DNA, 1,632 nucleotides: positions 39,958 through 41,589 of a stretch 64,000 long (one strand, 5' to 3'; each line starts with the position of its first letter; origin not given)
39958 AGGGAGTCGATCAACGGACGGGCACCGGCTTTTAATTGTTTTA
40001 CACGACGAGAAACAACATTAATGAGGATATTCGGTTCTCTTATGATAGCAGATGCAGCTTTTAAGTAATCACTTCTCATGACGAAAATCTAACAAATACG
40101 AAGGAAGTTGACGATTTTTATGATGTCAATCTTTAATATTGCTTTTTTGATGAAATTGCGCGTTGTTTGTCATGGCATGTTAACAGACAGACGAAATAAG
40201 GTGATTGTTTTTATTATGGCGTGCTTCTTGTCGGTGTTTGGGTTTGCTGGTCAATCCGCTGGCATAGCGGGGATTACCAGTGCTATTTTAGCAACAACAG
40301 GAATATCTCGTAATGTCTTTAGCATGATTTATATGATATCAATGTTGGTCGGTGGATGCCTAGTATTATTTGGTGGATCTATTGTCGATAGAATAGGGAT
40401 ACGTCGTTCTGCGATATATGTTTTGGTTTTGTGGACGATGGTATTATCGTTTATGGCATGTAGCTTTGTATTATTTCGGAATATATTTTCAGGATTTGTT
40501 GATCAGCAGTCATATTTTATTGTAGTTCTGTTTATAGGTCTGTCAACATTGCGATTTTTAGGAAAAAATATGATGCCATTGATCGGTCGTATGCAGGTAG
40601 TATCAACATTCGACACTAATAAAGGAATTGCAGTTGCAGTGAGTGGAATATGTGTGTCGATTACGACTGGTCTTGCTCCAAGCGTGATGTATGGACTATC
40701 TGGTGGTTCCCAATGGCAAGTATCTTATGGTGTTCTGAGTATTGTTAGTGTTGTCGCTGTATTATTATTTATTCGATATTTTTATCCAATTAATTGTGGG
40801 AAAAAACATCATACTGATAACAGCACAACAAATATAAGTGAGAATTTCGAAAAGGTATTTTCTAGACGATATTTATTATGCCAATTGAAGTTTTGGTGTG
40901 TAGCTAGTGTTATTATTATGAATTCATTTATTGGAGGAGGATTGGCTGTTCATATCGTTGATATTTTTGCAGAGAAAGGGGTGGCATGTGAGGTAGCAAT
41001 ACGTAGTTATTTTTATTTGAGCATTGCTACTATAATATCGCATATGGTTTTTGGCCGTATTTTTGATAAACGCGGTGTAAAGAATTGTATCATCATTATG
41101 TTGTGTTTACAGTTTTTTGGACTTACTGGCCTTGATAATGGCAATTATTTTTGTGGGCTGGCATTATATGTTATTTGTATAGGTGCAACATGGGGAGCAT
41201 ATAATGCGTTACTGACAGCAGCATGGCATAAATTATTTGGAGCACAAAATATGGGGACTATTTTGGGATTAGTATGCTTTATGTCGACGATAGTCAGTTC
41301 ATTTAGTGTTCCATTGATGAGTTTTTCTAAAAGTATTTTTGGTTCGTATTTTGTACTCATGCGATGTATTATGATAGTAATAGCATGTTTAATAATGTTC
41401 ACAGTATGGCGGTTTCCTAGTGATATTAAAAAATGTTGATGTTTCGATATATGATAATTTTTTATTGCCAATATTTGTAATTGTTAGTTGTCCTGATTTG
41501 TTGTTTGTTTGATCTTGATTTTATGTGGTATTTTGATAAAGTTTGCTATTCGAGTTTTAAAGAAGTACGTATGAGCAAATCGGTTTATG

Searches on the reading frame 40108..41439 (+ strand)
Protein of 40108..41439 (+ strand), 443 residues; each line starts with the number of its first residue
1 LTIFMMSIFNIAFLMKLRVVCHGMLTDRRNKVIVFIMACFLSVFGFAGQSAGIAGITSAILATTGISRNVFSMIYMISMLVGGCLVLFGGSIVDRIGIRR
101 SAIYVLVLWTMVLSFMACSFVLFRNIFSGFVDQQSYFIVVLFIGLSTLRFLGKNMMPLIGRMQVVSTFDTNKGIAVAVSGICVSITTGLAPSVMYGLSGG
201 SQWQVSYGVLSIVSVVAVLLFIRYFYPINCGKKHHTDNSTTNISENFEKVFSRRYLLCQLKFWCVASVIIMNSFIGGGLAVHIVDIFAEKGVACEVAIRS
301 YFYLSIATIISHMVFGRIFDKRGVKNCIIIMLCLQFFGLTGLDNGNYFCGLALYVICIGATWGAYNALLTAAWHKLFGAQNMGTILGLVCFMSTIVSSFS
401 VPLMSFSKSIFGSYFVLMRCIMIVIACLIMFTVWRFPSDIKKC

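Call 38: search_protein_families(library=pfam, proteins=[window:40108-41439:+], max_evalue=0.001)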
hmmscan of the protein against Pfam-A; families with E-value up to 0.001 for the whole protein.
window:40108-41439:+ (443 aa): 1 family
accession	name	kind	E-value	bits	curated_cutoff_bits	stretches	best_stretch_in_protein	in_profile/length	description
PF07690.21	MFS_1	-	4.6e-21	75.6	33.4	1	40-400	2-346/347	Major Facilitator Superfamily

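Call 70: search_protein_families(library=ncbifam, proteins=[window:40108-41439:+], max_evalue=0.001)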
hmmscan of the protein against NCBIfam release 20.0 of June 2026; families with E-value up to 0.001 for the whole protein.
window:40108-41439:+ (443 aa): 1 family
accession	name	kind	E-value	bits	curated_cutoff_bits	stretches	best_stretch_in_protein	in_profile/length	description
NF049980.1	SfMCT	equivalog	2.3e-14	52.9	320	1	58-414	26-368/378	L-lactate MFS transporter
